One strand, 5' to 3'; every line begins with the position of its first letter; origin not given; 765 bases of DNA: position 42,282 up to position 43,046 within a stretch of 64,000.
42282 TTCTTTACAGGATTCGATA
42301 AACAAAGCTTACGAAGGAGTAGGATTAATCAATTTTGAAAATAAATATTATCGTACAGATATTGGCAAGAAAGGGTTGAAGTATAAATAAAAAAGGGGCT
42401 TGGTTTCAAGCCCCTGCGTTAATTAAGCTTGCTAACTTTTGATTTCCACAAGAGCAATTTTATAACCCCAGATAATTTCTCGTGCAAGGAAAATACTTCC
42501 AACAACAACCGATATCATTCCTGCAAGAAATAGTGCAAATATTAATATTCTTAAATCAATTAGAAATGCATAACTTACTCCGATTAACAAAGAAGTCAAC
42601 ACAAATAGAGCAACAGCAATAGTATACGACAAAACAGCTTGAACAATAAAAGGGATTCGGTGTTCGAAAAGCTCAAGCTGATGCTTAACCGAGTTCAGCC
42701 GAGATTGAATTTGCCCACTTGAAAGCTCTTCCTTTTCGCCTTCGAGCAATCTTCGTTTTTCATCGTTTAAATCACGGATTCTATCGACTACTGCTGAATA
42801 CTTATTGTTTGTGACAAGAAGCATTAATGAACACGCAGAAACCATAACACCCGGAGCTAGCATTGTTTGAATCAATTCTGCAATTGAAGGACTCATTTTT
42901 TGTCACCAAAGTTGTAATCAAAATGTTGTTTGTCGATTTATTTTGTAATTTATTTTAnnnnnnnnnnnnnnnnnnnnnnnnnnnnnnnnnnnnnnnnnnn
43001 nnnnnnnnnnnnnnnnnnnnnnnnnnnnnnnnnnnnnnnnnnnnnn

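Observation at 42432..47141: Minus-strand operon next to tRNA-His: HExxH lipoprotein peptidase, PorT-like beta-barrel, plug-like protein with CBM48-like domain, DUF2721; candidate T9SS accessory locus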

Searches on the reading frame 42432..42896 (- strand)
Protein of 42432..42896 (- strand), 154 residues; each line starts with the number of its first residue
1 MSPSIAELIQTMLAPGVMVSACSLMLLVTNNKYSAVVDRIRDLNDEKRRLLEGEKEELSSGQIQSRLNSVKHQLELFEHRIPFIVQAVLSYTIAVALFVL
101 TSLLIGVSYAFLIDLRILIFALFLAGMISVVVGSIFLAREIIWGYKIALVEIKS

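Call 3: search_protein_families(library=pfam, proteins=[window:42432-42896:-], max_evalue=1)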
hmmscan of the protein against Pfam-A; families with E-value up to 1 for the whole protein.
window:42432-42896:- (154 aa): 2 families
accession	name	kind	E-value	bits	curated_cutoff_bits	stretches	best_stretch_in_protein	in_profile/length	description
PF11026.13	DUF2721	-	2.1e-24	86.3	28.3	1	12-143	1-122/129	Protein of unknown function (DUF2721)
PF24432.1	DUF7555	-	0.88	10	28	0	88-137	11-59/133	Family of unknown function (DUF7555)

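Call 4: search_protein_families(library=ncbifam, proteins=[window:42432-42896:-], max_evalue=1)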
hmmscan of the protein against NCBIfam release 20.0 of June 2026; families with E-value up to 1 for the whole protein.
window:42432-42896:- (154 aa): 0 families
